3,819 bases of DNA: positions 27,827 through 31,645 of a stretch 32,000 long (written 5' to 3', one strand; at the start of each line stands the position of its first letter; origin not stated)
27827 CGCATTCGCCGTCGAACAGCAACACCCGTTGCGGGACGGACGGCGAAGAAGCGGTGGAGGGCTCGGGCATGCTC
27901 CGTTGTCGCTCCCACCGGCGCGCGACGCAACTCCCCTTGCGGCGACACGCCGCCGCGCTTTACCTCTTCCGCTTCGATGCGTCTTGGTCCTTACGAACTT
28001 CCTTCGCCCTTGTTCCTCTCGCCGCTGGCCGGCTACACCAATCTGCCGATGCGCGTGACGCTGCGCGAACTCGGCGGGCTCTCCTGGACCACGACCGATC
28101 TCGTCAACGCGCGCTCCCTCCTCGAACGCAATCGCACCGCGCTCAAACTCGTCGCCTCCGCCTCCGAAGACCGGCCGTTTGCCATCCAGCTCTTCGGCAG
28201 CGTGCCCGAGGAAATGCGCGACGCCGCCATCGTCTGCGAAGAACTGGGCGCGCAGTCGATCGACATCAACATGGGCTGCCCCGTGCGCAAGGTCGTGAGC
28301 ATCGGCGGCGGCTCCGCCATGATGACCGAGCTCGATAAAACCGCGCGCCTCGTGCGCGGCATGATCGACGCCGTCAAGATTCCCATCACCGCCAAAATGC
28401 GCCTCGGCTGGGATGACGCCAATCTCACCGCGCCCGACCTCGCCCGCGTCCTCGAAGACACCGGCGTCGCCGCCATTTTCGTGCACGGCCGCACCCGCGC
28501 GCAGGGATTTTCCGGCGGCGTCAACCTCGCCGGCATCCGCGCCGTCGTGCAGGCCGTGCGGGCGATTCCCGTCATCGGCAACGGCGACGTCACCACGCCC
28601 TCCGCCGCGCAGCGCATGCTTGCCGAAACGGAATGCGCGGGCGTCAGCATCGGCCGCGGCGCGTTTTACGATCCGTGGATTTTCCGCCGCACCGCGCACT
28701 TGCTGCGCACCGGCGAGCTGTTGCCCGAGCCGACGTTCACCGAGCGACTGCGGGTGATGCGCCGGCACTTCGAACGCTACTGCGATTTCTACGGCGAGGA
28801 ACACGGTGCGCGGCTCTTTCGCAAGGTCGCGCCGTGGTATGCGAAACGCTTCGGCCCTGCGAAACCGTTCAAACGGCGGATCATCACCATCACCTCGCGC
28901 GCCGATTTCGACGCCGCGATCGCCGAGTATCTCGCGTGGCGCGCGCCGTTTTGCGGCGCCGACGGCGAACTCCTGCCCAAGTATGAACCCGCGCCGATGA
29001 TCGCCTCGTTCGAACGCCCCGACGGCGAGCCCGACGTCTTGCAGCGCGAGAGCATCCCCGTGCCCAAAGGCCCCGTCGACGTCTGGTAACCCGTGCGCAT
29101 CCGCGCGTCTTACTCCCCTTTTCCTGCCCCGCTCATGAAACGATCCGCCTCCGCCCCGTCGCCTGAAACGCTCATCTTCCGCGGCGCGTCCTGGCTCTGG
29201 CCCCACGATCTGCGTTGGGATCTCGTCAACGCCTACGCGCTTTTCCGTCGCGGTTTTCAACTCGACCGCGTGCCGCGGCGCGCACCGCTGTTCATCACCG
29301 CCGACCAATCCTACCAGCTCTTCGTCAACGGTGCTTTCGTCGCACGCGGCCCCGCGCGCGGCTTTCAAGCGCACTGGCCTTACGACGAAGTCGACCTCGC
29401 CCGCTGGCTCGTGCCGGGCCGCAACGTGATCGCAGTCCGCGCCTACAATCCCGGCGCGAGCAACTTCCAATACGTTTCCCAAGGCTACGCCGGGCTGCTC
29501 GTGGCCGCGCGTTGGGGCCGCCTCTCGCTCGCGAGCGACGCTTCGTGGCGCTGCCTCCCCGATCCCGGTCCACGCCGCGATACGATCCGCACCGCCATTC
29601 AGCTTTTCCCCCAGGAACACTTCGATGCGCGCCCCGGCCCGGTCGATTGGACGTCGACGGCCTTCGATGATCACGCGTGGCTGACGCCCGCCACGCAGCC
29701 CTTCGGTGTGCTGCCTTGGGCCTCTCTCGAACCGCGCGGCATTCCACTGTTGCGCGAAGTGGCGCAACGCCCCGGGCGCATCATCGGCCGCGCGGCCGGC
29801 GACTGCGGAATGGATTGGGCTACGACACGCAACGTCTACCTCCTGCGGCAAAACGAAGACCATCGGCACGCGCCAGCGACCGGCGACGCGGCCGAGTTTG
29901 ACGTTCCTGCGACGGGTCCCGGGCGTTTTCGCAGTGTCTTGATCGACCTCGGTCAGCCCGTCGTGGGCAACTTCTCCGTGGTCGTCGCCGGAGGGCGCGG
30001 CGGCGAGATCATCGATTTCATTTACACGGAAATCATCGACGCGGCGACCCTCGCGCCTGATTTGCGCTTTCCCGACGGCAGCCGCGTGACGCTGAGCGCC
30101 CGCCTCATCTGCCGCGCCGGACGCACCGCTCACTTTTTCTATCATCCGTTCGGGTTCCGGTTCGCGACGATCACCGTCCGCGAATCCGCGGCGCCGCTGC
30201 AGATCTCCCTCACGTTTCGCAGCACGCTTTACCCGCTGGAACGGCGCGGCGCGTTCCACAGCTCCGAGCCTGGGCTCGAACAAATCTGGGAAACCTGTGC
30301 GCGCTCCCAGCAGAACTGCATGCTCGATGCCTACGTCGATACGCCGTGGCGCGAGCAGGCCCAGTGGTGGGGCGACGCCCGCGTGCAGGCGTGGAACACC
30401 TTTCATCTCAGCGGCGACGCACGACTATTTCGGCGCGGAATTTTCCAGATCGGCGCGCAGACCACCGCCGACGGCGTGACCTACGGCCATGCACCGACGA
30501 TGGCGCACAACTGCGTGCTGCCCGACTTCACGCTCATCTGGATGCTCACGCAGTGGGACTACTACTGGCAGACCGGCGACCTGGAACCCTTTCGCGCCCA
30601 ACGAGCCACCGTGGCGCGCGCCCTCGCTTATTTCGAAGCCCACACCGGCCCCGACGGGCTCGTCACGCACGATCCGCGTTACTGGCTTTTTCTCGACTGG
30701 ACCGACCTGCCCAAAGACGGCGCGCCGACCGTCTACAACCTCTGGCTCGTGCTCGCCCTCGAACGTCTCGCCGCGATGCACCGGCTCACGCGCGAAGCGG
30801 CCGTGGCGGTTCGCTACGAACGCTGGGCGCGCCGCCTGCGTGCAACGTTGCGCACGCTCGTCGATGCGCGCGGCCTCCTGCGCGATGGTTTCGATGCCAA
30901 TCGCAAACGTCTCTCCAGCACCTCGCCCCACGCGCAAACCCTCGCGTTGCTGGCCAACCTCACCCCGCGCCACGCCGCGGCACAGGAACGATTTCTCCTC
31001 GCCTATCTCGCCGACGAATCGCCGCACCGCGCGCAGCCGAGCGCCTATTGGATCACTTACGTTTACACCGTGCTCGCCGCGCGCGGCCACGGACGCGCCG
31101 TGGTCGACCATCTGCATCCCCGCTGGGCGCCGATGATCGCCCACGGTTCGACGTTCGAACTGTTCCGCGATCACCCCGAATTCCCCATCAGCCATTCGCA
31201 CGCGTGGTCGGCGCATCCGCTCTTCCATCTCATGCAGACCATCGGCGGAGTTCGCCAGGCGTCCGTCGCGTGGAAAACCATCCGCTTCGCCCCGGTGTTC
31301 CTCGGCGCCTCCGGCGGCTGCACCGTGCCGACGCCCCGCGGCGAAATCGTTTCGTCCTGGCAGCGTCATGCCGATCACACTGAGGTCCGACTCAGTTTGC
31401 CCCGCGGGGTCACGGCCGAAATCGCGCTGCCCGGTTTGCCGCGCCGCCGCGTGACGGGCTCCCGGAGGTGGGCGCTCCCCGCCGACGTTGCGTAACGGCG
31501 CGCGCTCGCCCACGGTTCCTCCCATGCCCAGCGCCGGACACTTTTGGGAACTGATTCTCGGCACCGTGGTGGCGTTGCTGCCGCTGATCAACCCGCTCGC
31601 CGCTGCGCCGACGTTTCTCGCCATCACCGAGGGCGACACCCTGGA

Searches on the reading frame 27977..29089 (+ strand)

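Call 12: search_protein_families(library=ncbifam, proteins=[window:27977-29089:+], max_evalue=0.001)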
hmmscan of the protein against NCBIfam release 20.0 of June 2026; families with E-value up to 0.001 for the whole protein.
window:27977-29089:+ (370 aa): 12 families
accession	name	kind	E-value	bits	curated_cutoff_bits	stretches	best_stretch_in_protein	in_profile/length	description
TIGR00737.1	nifR3_yhdG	equivalog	8.5e-99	330.7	293.3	1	4-319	2-315/319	tRNA dihydrouridine synthase DusB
NF008774.0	PRK11815.1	equivalog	2.6e-31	108.8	269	1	12-306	15-311/337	tRNA dihydrouridine(20/20a) synthase DusA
NF007838.0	PRK10550.1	equivalog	4.8e-28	98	395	1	66-237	63-235/312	tRNA dihydrouridine(16) synthase DusC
TIGR00742.1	yjbN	subfamily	2.6e-22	79.6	397.2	1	13-238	4-235/318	tRNA dihydrouridine(20/20a) synthase DusA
TIGR01037.2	pyrD_sub1_fam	subfamily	4.9e-09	35.7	270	1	64-238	87-275/300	dihydroorotate dehydrogenase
NF005574.0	PRK07259.1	equivalog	1.4e-06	27.5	269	0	60-166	89-188/304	dihydroorotate dehydrogenase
NF010112.0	PRK13585.1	equivalog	4.3e-06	26.5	243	1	144-232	141-226/241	1-(5-phosphoribosyl)-5-[(5-phosphoribosylamino)methylideneamino]imidazole-4-carboxamide isomerase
TIGR00736.1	nifR3_rel_arch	hypoth_equivalog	5.5e-06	26.1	218.7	1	63-230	65-224/231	MJ0144 family RNA dihydrouridine synthase-like protein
TIGR03997.1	mycofact_OYE_2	equivalog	8.8e-06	24.4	793.15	1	188-239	276-327/645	mycofactocin system FadH/OYE family oxidoreductase 2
NF006183.0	PRK08318.1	equivalog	0.00031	19.6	335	1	49-142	83-176/422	NAD-dependent dihydropyrimidine dehydrogenase subunit PreA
NF041011.1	dihydoor_dh_Arch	equivalog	0.00046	19.4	330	1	57-143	76-155/289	dihydroorotate dehydrogenase PyrD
NF045599.1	bili_reduct_long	exception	0.00094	17.5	750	0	183-239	275-331/641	bilirubin reductase, long form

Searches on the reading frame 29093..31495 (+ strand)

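Call 7: search_protein_families(library=pfam, proteins=[window:29093-31495:+])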
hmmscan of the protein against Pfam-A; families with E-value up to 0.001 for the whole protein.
window:29093-31495:+ (800 aa): 3 families
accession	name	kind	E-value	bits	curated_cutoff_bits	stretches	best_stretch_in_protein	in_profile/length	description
PF17389.8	Bac_rhamnosid6H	-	1.6e-26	93.8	24.5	1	384-716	2-338/339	Bacterial alpha-L-rhamnosidase 6 hairpin glycosidase domain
PF17390.7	Bac_rhamnosid_C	-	8.5e-12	45.2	22.1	1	719-791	1-75/78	Bacterial alpha-L-rhamnosidase C-terminal domain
PF08531.16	Bac_rhamnosid_N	-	2.1e-05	24.9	25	1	62-199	4-150/172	Alpha-L-rhamnosidase N-terminal domain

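Call 65: search_protein_families(library=ncbifam, proteins=[window:29093-31495:+], max_evalue=0.00001)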
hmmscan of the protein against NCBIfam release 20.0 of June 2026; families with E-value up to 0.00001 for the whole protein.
window:29093-31495:+ (800 aa): 1 family
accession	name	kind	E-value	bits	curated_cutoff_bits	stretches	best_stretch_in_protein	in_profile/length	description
NF041573.1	rhamnosid_Stmyc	equivalog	8.9e-18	63.5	1720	2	25-215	130-297/1028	alpha-L-rhamnosidase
